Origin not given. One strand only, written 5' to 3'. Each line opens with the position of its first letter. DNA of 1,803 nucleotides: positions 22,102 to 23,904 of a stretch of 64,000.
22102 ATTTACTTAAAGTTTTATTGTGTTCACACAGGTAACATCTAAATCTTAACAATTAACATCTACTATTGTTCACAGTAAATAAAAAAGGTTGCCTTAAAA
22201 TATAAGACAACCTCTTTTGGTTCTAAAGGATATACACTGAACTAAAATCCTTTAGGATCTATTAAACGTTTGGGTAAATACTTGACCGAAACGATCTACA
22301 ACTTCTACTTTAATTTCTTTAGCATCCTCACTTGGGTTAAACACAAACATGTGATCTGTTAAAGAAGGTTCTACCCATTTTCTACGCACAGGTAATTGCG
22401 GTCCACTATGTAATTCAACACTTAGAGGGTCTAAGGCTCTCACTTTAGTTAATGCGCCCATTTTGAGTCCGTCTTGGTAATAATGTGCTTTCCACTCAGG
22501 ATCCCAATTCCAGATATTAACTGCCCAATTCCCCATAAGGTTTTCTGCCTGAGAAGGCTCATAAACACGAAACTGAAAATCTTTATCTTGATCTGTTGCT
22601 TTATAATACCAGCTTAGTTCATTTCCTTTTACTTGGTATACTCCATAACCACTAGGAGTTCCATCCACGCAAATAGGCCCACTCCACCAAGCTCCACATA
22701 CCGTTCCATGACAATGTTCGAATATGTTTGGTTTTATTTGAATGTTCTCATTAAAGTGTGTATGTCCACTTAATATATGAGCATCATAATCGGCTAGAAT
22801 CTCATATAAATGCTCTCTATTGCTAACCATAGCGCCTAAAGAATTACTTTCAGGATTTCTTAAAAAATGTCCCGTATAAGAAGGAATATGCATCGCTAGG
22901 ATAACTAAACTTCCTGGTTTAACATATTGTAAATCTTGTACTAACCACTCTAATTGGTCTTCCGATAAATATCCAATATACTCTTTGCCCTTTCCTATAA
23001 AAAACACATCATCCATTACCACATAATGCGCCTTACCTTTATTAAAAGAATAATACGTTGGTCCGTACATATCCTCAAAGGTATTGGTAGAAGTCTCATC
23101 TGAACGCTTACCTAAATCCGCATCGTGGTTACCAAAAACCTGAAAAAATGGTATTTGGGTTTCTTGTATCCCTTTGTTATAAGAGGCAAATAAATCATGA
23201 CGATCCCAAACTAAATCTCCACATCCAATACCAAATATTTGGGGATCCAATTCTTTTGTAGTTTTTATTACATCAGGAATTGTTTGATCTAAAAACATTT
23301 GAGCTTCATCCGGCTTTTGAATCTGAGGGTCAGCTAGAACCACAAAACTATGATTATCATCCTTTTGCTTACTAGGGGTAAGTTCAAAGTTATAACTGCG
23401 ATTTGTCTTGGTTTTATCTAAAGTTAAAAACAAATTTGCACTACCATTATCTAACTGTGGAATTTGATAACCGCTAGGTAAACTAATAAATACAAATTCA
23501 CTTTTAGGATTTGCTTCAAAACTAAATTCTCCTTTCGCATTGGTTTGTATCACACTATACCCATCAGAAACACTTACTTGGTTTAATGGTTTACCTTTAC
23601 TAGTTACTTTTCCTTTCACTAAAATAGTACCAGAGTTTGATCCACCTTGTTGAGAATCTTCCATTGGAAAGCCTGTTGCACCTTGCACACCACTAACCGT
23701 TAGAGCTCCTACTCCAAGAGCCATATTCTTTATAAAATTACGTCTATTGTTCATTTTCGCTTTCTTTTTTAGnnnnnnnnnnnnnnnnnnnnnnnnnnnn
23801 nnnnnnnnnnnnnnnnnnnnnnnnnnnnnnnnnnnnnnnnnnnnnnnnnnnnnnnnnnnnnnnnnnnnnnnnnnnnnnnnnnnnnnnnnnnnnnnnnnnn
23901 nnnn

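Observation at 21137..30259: Composite-transposon-like island: SusC-SusD-Tat phosphoesterase cassette between two IS4 direct repeats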

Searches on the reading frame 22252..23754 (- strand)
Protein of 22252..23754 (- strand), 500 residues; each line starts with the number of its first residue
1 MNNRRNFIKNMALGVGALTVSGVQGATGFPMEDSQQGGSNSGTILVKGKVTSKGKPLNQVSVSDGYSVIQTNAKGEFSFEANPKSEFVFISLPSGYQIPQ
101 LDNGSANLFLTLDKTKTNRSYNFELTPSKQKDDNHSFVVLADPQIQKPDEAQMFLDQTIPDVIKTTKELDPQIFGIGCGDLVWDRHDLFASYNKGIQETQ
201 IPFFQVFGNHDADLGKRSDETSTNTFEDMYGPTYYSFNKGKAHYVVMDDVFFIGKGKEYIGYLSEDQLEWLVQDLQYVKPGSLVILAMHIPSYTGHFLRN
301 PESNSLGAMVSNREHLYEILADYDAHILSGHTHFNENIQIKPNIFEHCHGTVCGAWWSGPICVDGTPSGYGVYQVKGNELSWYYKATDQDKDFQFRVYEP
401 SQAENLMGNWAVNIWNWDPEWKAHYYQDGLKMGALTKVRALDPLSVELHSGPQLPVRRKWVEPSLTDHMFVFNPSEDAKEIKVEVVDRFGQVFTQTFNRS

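Call 5: search_protein_families(library=pfam, proteins=[window:22252-23754:-])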
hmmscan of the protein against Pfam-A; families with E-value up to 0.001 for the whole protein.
window:22252-23754:- (500 aa): 3 families
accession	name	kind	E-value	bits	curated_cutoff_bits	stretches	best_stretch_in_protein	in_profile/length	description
PF16370.11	MetallophosC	-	8e-47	159.9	29.7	1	346-493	1-168/168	C terminal of Calcineurin-like phosphoesterase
PF16371.11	MetallophosN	-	1.7e-23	83.1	35.6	1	48-125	1-77/77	N terminal of Calcineurin-like phosphoesterase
PF00149.33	Metallophos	-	2.5e-08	35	21.5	1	137-333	3-189/191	Calcineurin-like phosphoesterase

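Call 6: search_protein_families(library=ncbifam, proteins=[window:22252-23754:-])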
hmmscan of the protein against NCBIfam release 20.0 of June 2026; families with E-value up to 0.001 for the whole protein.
window:22252-23754:- (500 aa): 3 families
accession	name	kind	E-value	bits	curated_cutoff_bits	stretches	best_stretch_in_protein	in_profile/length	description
TIGR03767.1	P_acnes_RR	hypoth_equivalog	2.4e-05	23.2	330.75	0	231-336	290-393/496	TIGR03767 family metallophosphoesterase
NF050112.1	PhdiestSpdARhizob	equivalog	8.5e-05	22.3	400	1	191-333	60-198/264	2', 3'cyclic nucleotide phosphodiesterase SpdA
NF008359.0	PRK11148.1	equivalog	0.00014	21.5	225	1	176-337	60-209/275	3',5'-cyclic-AMP phosphodiesterase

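Call 10: find_encoding_contigs(protein=window:22252-23754:-, flank=10000, max_places=10)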
Protein window:22252-23754:- (500 aa): 12 contigs read that carry it; 10 places shown.
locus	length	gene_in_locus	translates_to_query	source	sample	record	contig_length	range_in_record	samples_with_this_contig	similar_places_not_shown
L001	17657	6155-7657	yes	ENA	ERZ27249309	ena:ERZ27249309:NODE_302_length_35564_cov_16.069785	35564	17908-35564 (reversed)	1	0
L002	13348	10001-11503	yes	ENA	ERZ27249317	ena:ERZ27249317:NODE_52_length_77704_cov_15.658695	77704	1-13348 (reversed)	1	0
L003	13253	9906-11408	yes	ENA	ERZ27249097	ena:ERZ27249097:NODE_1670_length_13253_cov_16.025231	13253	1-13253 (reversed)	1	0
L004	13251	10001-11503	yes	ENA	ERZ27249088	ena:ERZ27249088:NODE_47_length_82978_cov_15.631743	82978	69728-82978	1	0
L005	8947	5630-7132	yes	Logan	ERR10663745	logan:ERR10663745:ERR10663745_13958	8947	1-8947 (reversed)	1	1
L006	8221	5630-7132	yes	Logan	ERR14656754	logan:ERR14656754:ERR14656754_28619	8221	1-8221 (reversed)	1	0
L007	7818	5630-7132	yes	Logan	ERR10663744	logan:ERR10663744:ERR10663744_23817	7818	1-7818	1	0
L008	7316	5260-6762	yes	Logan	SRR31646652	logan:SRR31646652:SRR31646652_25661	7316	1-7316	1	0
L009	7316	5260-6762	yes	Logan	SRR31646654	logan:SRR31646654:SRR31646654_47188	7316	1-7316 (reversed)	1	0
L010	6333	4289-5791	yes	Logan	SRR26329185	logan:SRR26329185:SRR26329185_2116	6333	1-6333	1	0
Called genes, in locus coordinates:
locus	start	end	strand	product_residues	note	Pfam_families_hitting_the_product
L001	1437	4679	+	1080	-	PF13620:CarboxypepD_reg, PF13715:CarbopepD_reg_2, PF07715:Plug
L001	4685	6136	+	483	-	PF12741:SusD-like, PF12771:SusD-like_2, PF12741:SusD-like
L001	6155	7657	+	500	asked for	PF16371:MetallophosN, PF00149:Metallophos, PF16370:MetallophosC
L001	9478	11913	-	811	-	PF01588:tRNA_bind, PF03483:B3_4, PF03484:B5, PF17759:tRNA_synthFbeta, PF03147:FDX-ACB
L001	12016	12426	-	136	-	PF04134:DCC1-like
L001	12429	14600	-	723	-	PF00488:MutS_V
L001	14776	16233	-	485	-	-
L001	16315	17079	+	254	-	PF23023:Anti-Pycsar_Apyc1, PF00753:Lactamase_B, PF13483:Lactamase_B_3 (faint), PF12706:Lactamase_B_2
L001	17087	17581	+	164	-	-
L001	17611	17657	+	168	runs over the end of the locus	-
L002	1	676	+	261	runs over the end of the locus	PF25084:LbH_EIF2B (weak), PF25087:GMPPB_C, PF00132:Hexapep, PF13720:Acetyltransf_11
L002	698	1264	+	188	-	PF08207:EFP_N, PF01132:EFP, PF09285:Elong-fact-P_C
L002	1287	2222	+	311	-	PF04613:LpxD, PF21711:DCTN5 (faint), PF25084:LbH_EIF2B, PF25087:GMPPB_C, PF00132:Hexapep, PF14602:Hexapep_2 (faint), PF00132:Hexapep, PF25087:GMPPB_C (weak)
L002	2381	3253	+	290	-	PF02629:CoA_binding, PF13380:CoA_binding_2, PF13607:Succ_CoA_lig, PF00549:Ligase_CoA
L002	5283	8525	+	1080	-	PF13620:CarboxypepD_reg, PF13715:CarbopepD_reg_2, PF07715:Plug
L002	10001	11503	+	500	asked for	PF16371:MetallophosN, PF00149:Metallophos, PF16370:MetallophosC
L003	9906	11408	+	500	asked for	PF16371:MetallophosN, PF00149:Metallophos, PF16370:MetallophosC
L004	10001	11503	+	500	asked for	PF16371:MetallophosN, PF00149:Metallophos, PF16370:MetallophosC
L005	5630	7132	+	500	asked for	PF16371:MetallophosN, PF00149:Metallophos, PF16370:MetallophosC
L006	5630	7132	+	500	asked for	PF16371:MetallophosN, PF00149:Metallophos, PF16370:MetallophosC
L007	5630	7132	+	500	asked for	PF16371:MetallophosN, PF00149:Metallophos, PF16370:MetallophosC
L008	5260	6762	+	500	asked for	PF16371:MetallophosN, PF00149:Metallophos, PF16370:MetallophosC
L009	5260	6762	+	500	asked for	PF16371:MetallophosN, PF00149:Metallophos, PF16370:MetallophosC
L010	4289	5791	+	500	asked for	PF16371:MetallophosN, PF00149:Metallophos, PF16370:MetallophosC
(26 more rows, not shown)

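Call 11: find_homologous_proteins(query=window:22252-23754:-)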
Query window:22252-23754:- (500 aa): 2255 proteins with E <= 0.001 among 6913 candidates; the best 120 are listed.
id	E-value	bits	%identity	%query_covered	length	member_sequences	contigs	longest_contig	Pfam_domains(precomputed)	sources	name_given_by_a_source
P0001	0.0e+0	1179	100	100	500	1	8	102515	PF16371.13,PF00149.34,PF16370.12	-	-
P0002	5.0e-250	848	71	100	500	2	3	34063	PF16371.13,PF00149.34,PF16370.12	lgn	-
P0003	6.6e-216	736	62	99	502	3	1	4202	PF16371.13,PF00149.34,PF16370.12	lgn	-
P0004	2.4e-210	718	59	99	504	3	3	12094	PF16371.13,PF00149.34,PF16370.12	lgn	-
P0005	1.2e-209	715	60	100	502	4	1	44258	PF16371.13,PF00149.34,PF16370.12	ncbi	-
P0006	6.1e-205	700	58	99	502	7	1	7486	PF16371.13,PF00149.34,PF16370.12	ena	-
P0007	4.4e-204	697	58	99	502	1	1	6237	PF16371.13,PF00149.34,PF16370.12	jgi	-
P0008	1.5e-203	695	59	100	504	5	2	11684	PF16371.13,PF00149.34,PF16370.12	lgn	-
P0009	7.2e-203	693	57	100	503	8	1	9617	PF16371.13,PF00149.34,PF16370.12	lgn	-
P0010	3.2e-201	687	57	100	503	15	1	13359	PF16371.13,PF00149.34,PF16370.12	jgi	-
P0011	5.1e-201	687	57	100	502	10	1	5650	PF16371.13,PF00149.34,PF16370.12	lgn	-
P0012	9.5e-201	686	57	100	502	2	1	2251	PF16371.13,PF00149.34,PF16370.12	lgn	-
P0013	1.3e-191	656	54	99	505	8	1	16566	PF16371.13,PF16370.12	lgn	-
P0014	5.1e-188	644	54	99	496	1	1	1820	PF16371.13,PF16370.12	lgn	-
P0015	6.8e-187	640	54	99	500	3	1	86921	PF16371.13,PF16370.12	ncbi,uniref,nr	ncbi:calcineurin-like phosphoesterase family protein [Wenyingzhuangia sp. 2_MG-2023]|uniref:calcineu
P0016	9.6e-187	640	54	100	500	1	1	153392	PF16371.13,PF00149.34,PF16370.12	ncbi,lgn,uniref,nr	ncbi:calcineurin-like phosphoesterase C-terminal domain-containing protein [Wenyingzhuangia aestuari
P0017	4.9e-186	637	53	99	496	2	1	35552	PF16371.13,PF16370.12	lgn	-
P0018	5.7e-186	637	54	99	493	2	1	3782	PF16371.13,PF00149.34,PF16370.12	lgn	-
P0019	1.9e-183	629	53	99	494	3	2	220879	PF16371.13,PF16370.12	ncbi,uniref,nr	ncbi:hypothetical protein GCM10011506_38690 [Marivirga lumbricoides]|uniref:Metallophosphoesterase n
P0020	2.5e-183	628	53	99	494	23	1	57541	PF16371.13,PF16370.12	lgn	-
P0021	4.3e-183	628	53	99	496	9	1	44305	PF16371.13,PF16370.12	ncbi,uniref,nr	ncbi:metallophosphoesterase [Sinomicrobium pectinilyticum]|uniref:Metallophosphoesterase n=1 Tax=Sin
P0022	1.0e-182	626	53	99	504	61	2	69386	PF16371.13,PF16370.12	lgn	-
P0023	1.2e-182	626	52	100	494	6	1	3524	PF16371.13,PF00149.34,PF16370.12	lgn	-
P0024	4.9e-181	621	53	100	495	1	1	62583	PF16371.13,PF00149.34,PF16370.12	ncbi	-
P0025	1.0e-180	620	54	99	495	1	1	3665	PF16371.13,PF00149.34,PF16370.12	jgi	-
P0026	1.5e-178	613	52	99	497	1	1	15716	PF16371.13,PF16370.12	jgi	jgi:hypothetical protein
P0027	6.6e-176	604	52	99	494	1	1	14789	PF16371.13,PF16370.12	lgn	-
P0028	7.5e-175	600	53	99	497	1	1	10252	PF16371.13,PF16370.12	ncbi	-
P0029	1.7e-172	593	54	91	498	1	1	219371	PF16371.13,PF16370.12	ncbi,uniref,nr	ncbi:calcineurin-like phosphoesterase C-terminal domain-containing protein [Anditalea andensis]|unir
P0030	3.1e-172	592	53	100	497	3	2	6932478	PF16371.13,PF16370.12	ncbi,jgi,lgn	jgi:hypothetical protein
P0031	1.6e-171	589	52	99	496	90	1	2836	PF16371.13,PF16370.12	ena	-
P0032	4.7e-170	585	52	99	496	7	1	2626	PF16371.13,PF16370.12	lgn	-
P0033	4.8e-170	585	52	99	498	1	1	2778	PF16371.13,PF00149.34,PF16370.12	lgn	-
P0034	6.4e-170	584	51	99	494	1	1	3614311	PF16371.13,PF16370.12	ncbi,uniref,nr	ncbi:calcineurin-like phosphoesterase C-terminal domain-containing protein [Litoribacter populi]|uni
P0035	7.7e-170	584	51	99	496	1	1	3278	PF16371.13,PF00149.34,PF16370.12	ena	-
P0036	1.4e-169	583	51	99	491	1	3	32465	PF16371.13,PF16370.12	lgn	-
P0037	6.3e-169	581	51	99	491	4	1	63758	PF16371.13,PF16370.12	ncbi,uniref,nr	ncbi:calcineurin-like phosphoesterase C-terminal domain-containing protein [Algoriphagus resistens]|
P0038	7.0e-169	581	50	99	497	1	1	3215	PF16371.13,PF00149.34,PF16370.12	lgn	-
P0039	8.0e-169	581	52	91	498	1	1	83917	PF16371.13,PF00149.34,PF16370.12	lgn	-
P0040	1.1e-168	580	52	99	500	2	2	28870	PF16371.13,PF00149.34,PF16370.12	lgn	-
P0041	2.1e-168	579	51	99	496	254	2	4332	PF16371.13,PF16370.12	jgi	-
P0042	2.5e-168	579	52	99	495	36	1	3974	PF16371.13,PF16370.12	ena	-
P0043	5.1e-168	578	52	99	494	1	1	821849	PF16371.13,PF16370.12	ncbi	ncbi:calcineurin-like phosphoesterase C-terminal domain-containing protein [Algoriphagus namhaensis]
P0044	8.8e-168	577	51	99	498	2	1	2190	PF16371.13,PF16370.12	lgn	-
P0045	1.3e-167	577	52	99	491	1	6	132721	PF16371.13,PF16370.12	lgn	-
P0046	1.3e-167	577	52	99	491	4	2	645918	PF16371.13,PF16370.12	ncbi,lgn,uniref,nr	ncbi:calcineurin-like phosphoesterase C-terminal domain-containing protein [Algoriphagus antarcticus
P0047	1.4e-167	576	50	99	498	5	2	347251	PF16371.13,PF16370.12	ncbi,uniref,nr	ncbi:calcineurin-like phosphoesterase family protein [Algoriphagus taiwanensis]|uniref:Calcineurin-l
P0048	4.5e-167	575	51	99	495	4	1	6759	PF16371.13,PF16370.12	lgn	-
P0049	5.6e-167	575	52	99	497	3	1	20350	PF16371.13,PF16370.12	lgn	-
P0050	6.4e-167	574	52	99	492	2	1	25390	PF16371.13,PF16370.12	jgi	-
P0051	1.2e-166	573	52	99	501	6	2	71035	PF16371.13,PF16370.12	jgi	jgi:hypothetical protein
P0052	2.2e-166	573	51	99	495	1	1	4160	PF16371.13,PF00149.34,PF16370.12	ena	-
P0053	3.3e-166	572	51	99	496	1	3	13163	PF16371.13,PF16370.12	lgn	-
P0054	5.0e-166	571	50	99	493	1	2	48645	PF16371.13,PF16370.12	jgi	jgi:hypothetical protein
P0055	5.8e-166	571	52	99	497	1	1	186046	PF16371.13,PF16370.12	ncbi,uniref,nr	ncbi:calcineurin-like phosphoesterase family protein [Algoriphagus sp. A40]|uniref:calcineurin-like 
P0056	8.0e-166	571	52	99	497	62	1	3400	PF16371.13,PF16370.12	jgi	jgi:hypothetical protein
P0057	8.1e-166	571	51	99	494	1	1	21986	PF16371.13,PF16370.12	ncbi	-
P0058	1.3e-165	570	51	99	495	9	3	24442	PF16371.13,PF16370.12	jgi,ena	-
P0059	1.8e-165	570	51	99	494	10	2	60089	PF16371.13,PF16370.12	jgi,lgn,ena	-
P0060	2.2e-165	569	51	99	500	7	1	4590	PF16371.13,PF00149.34,PF16370.12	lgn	-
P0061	2.3e-165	569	51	99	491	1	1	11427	PF16371.13,PF16370.12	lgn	-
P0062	3.6e-165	569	51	99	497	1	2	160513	PF16371.13,PF16370.12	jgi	jgi:hypothetical protein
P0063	3.7e-165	568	51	99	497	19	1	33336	PF16371.13,PF00149.34,PF16370.12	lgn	-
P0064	8.9e-165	567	51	99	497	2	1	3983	PF16371.13,PF00149.34,PF16370.12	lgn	-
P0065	1.0e-164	567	50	99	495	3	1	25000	PF16371.13,PF16370.12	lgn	-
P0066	1.5e-164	566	50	99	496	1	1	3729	PF16371.13,PF16370.12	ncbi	-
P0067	1.6e-164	566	51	99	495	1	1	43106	PF16371.13,PF16370.12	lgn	-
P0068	1.9e-164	566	51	99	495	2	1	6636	PF16371.13,PF16370.12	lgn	-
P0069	3.1e-164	565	50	99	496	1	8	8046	PF16371.13,PF16370.12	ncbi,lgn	ncbi:MAG: hypothetical protein RLZZ207_1337 [Bacteroidota bacterium]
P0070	3.1e-164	565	50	99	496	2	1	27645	PF16371.13,PF16370.12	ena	-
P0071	4.1e-164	565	50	99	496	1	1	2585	PF16371.13,PF16370.12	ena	-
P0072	4.3e-164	565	51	99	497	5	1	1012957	PF16371.13,PF16370.12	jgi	jgi:hypothetical protein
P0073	6.1e-164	564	51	99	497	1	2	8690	PF16371.13,PF16370.12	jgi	jgi:hypothetical protein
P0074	8.2e-164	564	50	99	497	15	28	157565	PF16371.13,PF16370.12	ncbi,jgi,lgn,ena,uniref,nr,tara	ncbi:MAG TPA: metallophosphoesterase [Algoriphagus sp.]|jgi:hypothetical protein|uniref:calcineurin-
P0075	1.1e-163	564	50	99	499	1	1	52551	PF16371.13,PF16370.12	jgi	jgi:hypothetical protein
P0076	1.2e-163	564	49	99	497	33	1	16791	PF16371.13,PF16370.12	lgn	-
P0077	1.3e-163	563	51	99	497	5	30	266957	PF16371.13,PF00149.34,PF16370.12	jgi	jgi:hypothetical protein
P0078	1.5e-163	563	50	99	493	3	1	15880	PF16371.13,PF16370.12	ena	-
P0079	1.8e-163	563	50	99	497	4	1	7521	PF16371.13,PF00149.34,PF16370.12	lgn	-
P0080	2.0e-163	563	50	99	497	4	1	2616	PF16371.13,PF16370.12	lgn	-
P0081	4.1e-163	562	49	99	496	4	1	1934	PF16371.13,PF16370.12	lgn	-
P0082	5.2e-163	561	50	99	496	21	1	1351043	PF16371.13,PF16370.12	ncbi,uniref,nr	ncbi:calcineurin-like phosphoesterase C-terminal domain-containing protein [Algoriphagus formosus]|u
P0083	5.9e-163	561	50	99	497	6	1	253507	PF16371.13,PF16370.12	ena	-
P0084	7.6e-163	561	50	99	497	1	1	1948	PF16371.13,PF16370.12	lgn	-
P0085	1.3e-162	560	50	99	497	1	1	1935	PF16371.13,PF16370.12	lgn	-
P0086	2.8e-162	559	48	99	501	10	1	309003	PF16371.13,PF00149.34,PF16370.12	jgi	jgi:hypothetical protein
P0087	3.0e-162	559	50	99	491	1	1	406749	PF16371.13,PF16370.12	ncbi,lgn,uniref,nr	ncbi:calcineurin-like phosphoesterase C-terminal domain-containing protein [Algoriphagus chordae]|un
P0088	4.1e-162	558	50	99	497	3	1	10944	PF16371.13,PF16370.12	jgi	-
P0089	4.8e-162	558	52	91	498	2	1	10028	PF16371.13,PF00149.34,PF16370.12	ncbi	ncbi:calcineurin-like phosphoesterase family protein [soil metagenome]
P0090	1.6e-161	557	49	99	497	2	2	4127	PF16371.13,PF16370.12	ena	-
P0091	4.0e-161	555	51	92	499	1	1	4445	PF16371.13,PF00149.34,PF16370.12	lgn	-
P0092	4.4e-161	555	50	99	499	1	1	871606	PF16371.13,PF00149.34,PF16370.12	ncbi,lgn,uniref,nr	ncbi:calcineurin-like phosphoesterase C-terminal domain-containing protein [Algoriphagus vanfongensi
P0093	1.2e-160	554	50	99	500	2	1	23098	PF16371.13,PF00149.34,PF16370.12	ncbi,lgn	-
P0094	4.1e-160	552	50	99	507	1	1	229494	PF16371.13,PF00149.34,PF16370.12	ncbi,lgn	-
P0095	4.5e-160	552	49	99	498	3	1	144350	PF16371.13,PF00149.34,PF16370.12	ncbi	ncbi:calcineurin-like phosphoesterase C-terminal domain-containing protein [Hymenobacter sp. HD11105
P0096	6.6e-160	551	47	99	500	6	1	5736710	PF16371.13,PF00149.34,PF16370.12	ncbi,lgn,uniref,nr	ncbi:calcineurin-like phosphoesterase family protein [Hymenobacter tibetensis]|uniref:Calcineurin-li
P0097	9.3e-160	551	51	91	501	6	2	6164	PF16371.13,PF00149.34,PF16370.12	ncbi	-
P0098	1.3e-159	550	48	100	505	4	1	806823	PF16371.13,PF00149.34,PF16370.12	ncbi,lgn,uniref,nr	ncbi:3',5'-cyclic AMP phosphodiesterase CpdA [Pontibacter mucosus]|uniref:3',5'-cyclic AMP phosphodi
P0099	1.4e-159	550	49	100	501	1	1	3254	PF16371.13,PF00149.34,PF16370.12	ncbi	ncbi:calcineurin-like phosphoesterase family protein [soil metagenome]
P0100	3.5e-159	549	50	99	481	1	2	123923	PF16371.13,PF00149.34,PF16370.12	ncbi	-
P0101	3.6e-159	549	53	87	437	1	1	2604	PF16371.13,PF16370.12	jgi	jgi:hypothetical protein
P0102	6.4e-159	548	53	91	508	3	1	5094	PF16371.13,PF16370.12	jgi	jgi:hypothetical protein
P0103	7.1e-159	548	47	99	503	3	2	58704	PF16371.13,PF00149.34,PF16370.12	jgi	jgi:hypothetical protein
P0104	9.0e-159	547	49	91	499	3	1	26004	PF16371.13,PF00149.34,PF16370.12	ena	-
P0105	1.6e-158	547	47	99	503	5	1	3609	PF16371.13,PF00149.34,PF16370.12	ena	-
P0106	1.7e-158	547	48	98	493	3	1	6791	PF16371.13,PF00149.34,PF16370.12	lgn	-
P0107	1.7e-158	546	48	99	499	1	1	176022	PF16371.13,PF00149.34,PF16370.12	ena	-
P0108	1.7e-158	546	48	99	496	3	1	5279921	PF16371.13,PF00149.34,PF16370.12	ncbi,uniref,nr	ncbi:metallophosphoesterase [Chitinophaga caeni]|uniref:Metallophosphoesterase n=1 Tax=Chitinophaga 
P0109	1.8e-158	546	48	99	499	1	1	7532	PF16371.13,PF00149.34,PF16370.12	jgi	jgi:hypothetical protein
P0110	2.1e-158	546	47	99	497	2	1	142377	PF16371.13,PF00149.34,PF16370.12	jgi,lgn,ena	-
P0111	2.3e-158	546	50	100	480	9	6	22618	PF16371.13,PF00149.34,PF16370.12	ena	-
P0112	3.9e-158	545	49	99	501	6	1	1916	PF16371.13,PF00149.34,PF16370.12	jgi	jgi:hypothetical protein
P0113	5.4e-158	545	48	99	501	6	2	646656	PF16371.13,PF00149.34,PF16370.12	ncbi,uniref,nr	ncbi:calcineurin-like phosphoesterase C-terminal domain-containing protein [Hymenobacter jeollabuken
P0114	6.3e-158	545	49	99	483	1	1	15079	PF16371.13,PF00149.34,PF16370.12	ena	-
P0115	1.3e-157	544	50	100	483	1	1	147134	PF16371.13,PF16370.12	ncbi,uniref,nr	ncbi:calcineurin-like phosphoesterase family protein [Muricauda sp. 334s03]|uniref:Calcineurin-like 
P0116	2.2e-157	543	51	99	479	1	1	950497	PF16371.13,PF00149.34,PF16370.12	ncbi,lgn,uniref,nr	ncbi:calcineurin-like phosphoesterase C-terminal domain-containing protein [Flagellimonas hadalis]|u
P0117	2.6e-157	543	48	99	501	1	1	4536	PF16371.13,PF00149.34,PF16370.12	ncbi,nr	ncbi:MAG: calcineurin-like phosphoesterase family protein [Hymenobacteraceae bacterium]|nr:calcineur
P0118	3.9e-157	542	47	99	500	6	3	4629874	PF16371.13,PF00149.34,PF16370.12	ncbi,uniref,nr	ncbi:hypothetical protein GCM10011375_34210 [Hymenobacter qilianensis]|uniref:Calcineurin-like phosp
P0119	7.2e-157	541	51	91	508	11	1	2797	PF16371.13,PF00149.34,PF16370.12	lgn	-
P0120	1.4e-156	540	48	99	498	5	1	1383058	PF16371.13,PF00149.34,PF16370.12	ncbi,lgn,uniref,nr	ncbi:calcineurin-like phosphoesterase C-terminal domain-containing protein [Rufibacter roseolus]|uni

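Call 12: find_encoding_contigs(protein=P0002, flank=10000, max_places=4)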
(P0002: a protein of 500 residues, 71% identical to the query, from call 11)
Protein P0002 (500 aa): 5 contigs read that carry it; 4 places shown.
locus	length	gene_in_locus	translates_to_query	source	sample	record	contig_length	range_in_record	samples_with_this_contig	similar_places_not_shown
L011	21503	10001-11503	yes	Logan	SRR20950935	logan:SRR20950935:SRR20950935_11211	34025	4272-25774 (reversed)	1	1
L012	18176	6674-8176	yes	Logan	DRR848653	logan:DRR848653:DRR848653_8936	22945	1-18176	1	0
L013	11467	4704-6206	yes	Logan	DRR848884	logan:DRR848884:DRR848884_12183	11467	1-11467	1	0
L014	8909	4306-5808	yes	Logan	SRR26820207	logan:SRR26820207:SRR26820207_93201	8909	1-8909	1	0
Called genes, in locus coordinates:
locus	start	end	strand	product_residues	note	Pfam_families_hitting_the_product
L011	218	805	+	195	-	PF04542:Sigma70_r2, PF08281:Sigma70_r4_2, PF04545:Sigma70_r4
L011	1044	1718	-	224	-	PF00730:HhH-GPD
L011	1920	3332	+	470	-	PF00144:Beta-lactamase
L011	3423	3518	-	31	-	PF17070:Thx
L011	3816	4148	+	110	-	-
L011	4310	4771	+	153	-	PF08534:Redoxin, PF00578:AhpC-TSA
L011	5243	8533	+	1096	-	PF13620:CarboxypepD_reg, PF13715:CarbopepD_reg_2, PF07715:Plug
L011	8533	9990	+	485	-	PF12741:SusD-like, PF12771:SusD-like_2, PF12741:SusD-like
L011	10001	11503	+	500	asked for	PF16371:MetallophosN, PF00149:Metallophos (weak), PF16370:MetallophosC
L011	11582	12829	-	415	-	PF00999:Na_H_Exchanger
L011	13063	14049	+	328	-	PF09925:DUF2157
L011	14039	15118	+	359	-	PF14351:DUF4401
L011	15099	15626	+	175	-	PF14345:GDYXXLXY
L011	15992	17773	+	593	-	PF00664:ABC_membrane, PF03193:RsgA_GTPase (faint), PF00005:ABC_tran, PF02463:SMC_N (faint), PF13304:AAA_21 (faint)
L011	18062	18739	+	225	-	-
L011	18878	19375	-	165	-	-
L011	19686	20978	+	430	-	PF03553:Na_H_antiporter, PF13726:Na_H_antiport_2 (weak)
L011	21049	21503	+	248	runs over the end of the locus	PF00106:adh_short, PF08659:KR, PF13561:adh_short_C2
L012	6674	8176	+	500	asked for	PF16371:MetallophosN, PF00149:Metallophos (weak), PF16370:MetallophosC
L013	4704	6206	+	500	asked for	PF16371:MetallophosN, PF00149:Metallophos (weak), PF16370:MetallophosC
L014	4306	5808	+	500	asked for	PF16371:MetallophosN, PF00149:Metallophos (weak), PF16370:MetallophosC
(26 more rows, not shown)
